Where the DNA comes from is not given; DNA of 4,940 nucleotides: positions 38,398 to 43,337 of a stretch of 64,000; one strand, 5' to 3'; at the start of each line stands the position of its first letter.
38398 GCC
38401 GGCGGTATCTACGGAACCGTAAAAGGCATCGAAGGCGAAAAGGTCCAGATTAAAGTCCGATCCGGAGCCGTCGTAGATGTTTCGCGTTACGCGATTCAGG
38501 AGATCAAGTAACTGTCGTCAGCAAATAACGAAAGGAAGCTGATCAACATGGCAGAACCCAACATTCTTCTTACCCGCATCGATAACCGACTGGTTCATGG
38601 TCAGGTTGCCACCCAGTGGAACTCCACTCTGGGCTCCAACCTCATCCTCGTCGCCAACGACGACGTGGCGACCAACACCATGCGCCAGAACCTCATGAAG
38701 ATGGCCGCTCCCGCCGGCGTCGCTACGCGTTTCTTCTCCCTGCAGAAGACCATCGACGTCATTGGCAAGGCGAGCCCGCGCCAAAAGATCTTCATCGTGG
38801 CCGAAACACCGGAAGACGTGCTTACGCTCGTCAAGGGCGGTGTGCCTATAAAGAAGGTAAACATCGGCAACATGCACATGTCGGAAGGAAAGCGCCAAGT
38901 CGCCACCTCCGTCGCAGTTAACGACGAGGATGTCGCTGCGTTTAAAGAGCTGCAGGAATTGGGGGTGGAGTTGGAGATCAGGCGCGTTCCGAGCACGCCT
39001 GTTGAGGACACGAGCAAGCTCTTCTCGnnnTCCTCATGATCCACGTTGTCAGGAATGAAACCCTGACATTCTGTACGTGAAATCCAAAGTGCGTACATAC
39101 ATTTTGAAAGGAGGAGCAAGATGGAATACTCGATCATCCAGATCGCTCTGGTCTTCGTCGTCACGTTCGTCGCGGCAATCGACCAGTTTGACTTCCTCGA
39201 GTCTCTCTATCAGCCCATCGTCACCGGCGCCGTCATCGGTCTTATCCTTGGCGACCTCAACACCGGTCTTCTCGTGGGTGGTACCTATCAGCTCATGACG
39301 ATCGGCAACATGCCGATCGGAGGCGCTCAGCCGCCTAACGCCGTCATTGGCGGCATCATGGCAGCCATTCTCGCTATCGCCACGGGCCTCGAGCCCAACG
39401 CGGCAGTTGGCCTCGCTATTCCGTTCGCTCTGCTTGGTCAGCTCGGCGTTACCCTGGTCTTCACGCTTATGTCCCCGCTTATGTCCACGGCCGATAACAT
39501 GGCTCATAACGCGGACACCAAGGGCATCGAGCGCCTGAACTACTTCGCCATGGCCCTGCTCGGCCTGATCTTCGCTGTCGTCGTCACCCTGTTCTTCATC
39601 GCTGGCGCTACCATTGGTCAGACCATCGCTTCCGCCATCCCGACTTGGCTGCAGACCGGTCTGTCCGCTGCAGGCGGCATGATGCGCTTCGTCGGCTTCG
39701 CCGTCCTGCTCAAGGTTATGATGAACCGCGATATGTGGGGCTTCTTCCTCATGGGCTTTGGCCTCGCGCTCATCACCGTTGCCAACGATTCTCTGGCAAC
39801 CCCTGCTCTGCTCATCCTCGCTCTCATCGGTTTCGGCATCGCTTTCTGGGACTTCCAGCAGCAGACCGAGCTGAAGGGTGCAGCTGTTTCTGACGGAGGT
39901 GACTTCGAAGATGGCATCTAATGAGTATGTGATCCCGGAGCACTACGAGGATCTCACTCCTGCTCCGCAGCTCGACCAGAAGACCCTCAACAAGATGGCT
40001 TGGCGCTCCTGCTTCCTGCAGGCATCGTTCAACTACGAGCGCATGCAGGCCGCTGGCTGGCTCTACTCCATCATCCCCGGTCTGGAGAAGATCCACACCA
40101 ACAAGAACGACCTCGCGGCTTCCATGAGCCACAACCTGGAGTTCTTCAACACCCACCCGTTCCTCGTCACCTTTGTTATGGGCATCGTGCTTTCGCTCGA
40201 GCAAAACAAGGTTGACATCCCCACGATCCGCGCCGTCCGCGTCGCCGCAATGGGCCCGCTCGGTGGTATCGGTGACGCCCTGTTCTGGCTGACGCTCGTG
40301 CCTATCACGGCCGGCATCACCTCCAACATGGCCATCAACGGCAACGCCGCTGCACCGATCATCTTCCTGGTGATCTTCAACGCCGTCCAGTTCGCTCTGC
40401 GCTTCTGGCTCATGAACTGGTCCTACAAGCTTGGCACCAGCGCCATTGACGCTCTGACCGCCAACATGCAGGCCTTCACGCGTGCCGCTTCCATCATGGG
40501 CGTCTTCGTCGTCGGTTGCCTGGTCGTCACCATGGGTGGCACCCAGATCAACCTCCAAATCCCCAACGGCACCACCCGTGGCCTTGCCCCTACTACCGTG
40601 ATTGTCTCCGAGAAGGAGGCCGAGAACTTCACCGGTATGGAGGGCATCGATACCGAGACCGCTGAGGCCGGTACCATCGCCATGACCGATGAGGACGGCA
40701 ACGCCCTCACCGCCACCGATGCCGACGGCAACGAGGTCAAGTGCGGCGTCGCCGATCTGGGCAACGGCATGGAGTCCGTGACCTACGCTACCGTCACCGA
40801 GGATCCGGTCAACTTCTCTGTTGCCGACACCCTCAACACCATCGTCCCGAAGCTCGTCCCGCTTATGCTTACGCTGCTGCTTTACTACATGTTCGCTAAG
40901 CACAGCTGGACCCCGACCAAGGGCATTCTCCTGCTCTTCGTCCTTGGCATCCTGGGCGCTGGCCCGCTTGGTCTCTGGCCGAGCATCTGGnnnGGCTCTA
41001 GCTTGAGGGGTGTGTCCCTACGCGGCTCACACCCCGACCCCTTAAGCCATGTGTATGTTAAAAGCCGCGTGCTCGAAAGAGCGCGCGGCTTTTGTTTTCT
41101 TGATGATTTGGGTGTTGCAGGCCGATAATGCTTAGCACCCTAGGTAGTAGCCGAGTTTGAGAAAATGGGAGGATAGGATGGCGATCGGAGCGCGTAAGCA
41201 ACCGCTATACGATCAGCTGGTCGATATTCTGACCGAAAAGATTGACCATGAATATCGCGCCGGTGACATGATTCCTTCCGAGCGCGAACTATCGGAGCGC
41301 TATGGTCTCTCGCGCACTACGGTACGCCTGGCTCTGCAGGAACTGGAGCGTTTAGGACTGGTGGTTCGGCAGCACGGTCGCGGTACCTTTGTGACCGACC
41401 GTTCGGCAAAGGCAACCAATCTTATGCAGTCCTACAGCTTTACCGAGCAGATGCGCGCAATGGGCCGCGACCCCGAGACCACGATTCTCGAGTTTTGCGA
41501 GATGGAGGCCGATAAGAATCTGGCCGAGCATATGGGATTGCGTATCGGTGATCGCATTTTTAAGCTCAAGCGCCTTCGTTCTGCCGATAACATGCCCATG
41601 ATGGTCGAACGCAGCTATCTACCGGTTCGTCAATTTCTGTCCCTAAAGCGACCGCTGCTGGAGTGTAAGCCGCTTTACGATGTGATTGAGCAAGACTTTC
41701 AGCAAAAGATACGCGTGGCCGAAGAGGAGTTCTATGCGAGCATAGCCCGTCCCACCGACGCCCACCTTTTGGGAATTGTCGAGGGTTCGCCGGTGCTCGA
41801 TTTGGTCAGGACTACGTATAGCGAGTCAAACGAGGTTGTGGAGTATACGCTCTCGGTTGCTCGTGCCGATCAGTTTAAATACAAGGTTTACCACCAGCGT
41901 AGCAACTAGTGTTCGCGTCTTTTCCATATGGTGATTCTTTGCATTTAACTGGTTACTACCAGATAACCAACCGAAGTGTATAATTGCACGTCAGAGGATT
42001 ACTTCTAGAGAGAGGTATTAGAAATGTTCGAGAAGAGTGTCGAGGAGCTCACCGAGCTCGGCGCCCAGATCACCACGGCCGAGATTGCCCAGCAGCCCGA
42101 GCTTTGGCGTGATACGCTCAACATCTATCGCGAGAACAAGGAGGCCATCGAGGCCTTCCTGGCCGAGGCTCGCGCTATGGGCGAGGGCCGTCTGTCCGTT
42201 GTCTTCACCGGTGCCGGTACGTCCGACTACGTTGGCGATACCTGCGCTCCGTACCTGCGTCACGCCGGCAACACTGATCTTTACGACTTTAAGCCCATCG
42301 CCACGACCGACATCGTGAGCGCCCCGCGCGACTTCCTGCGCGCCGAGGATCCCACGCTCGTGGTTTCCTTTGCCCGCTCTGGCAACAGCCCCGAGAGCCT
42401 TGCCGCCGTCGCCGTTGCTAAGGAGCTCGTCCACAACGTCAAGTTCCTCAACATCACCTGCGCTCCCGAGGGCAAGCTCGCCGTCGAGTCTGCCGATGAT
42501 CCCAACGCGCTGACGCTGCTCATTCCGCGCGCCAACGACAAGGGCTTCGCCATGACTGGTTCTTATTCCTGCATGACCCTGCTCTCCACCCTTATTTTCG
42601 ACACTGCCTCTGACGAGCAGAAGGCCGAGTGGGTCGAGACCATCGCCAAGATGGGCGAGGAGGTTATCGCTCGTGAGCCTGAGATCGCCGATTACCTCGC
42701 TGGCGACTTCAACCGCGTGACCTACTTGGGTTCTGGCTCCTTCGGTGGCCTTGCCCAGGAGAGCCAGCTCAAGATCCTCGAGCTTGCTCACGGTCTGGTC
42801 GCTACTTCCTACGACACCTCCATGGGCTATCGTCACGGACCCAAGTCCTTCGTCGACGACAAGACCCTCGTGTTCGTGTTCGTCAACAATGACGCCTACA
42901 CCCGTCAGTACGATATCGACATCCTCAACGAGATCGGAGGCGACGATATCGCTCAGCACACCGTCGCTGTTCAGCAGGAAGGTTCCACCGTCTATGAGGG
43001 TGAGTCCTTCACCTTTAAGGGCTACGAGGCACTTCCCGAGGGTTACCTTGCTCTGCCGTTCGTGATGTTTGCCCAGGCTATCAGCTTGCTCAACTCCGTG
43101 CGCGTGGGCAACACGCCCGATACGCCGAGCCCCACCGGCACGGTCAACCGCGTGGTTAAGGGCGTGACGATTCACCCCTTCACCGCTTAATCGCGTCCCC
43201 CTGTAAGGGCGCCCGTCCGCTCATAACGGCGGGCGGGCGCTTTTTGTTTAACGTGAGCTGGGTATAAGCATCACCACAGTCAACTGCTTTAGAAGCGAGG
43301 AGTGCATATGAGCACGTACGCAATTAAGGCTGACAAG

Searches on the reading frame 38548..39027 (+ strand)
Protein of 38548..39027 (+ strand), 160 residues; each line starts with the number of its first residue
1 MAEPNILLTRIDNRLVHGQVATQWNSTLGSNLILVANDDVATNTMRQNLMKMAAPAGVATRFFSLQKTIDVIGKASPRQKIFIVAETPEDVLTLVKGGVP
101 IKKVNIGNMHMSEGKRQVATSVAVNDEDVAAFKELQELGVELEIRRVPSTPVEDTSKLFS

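Call 11: search_protein_families(library=pfam, proteins=[window:38548-39027:+], max_evalue=0.0001)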
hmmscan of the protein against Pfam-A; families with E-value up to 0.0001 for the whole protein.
window:38548-39027:+ (160 aa): 1 family
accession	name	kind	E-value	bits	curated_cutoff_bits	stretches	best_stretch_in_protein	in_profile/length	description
PF03830.20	PTSIIB_sorb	-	1e-54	185.3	27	1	6-150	1-146/148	PTS system sorbose subfamily IIB component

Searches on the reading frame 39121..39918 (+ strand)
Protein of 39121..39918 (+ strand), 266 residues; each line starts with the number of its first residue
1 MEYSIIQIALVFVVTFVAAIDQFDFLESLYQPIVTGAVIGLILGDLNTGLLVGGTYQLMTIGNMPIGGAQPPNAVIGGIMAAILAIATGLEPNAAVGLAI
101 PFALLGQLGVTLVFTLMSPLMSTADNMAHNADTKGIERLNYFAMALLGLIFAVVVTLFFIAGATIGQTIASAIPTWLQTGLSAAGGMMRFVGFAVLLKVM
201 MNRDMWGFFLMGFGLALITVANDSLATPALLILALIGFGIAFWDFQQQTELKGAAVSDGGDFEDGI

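Call 11: search_protein_families(library=pfam, proteins=[window:39121-39918:+], max_evalue=0.0001)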
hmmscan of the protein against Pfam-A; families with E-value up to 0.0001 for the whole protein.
window:39121-39918:+ (266 aa): 1 family
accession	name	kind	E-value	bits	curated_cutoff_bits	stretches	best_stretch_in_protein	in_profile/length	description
PF03609.19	EII-Sor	-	9.1e-68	228.6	26.3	1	5-242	1-232/233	PTS system sorbose-specific iic component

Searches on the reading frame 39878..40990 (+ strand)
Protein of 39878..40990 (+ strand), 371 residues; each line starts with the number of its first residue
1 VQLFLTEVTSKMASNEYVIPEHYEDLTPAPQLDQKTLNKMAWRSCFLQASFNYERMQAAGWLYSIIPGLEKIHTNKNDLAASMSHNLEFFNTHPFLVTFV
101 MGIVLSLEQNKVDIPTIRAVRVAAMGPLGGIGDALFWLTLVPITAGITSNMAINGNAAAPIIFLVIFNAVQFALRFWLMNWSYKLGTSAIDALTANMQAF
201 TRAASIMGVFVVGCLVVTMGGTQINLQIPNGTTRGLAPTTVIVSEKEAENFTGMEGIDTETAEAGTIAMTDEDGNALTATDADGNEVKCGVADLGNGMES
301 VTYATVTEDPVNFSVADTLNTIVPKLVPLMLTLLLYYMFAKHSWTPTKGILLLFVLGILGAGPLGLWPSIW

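Call 11: search_protein_families(library=pfam, proteins=[window:39878-40990:+], max_evalue=0.0001)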
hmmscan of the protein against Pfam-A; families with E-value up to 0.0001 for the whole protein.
window:39878-40990:+ (371 aa): 1 family
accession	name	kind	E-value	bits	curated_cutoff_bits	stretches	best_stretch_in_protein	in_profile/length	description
PF03613.19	EIID-AGA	-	5.1e-87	291.9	25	1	31-361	1-260/265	PTS system mannose/fructose/sorbose family IID component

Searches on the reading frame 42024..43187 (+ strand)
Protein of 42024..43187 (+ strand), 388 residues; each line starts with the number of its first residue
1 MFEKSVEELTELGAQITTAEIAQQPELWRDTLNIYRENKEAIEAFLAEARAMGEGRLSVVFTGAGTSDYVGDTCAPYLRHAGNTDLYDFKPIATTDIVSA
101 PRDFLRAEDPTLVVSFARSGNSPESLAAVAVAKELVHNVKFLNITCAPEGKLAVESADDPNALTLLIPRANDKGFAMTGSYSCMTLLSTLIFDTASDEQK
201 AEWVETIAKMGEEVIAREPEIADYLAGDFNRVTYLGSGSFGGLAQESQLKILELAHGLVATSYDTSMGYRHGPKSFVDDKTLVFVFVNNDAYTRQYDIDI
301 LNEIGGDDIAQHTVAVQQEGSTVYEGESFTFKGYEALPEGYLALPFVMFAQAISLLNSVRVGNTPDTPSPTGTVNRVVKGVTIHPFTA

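Call 11: search_protein_families(library=pfam, proteins=[window:42024-43187:+], max_evalue=0.0001)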
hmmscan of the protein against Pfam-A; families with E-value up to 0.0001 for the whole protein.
window:42024-43187:+ (388 aa): 1 family
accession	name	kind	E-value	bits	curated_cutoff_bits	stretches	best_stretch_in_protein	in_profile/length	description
PF01380.27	SIS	-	1.7e-10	41.2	25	0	58-187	7-124/131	SIS domain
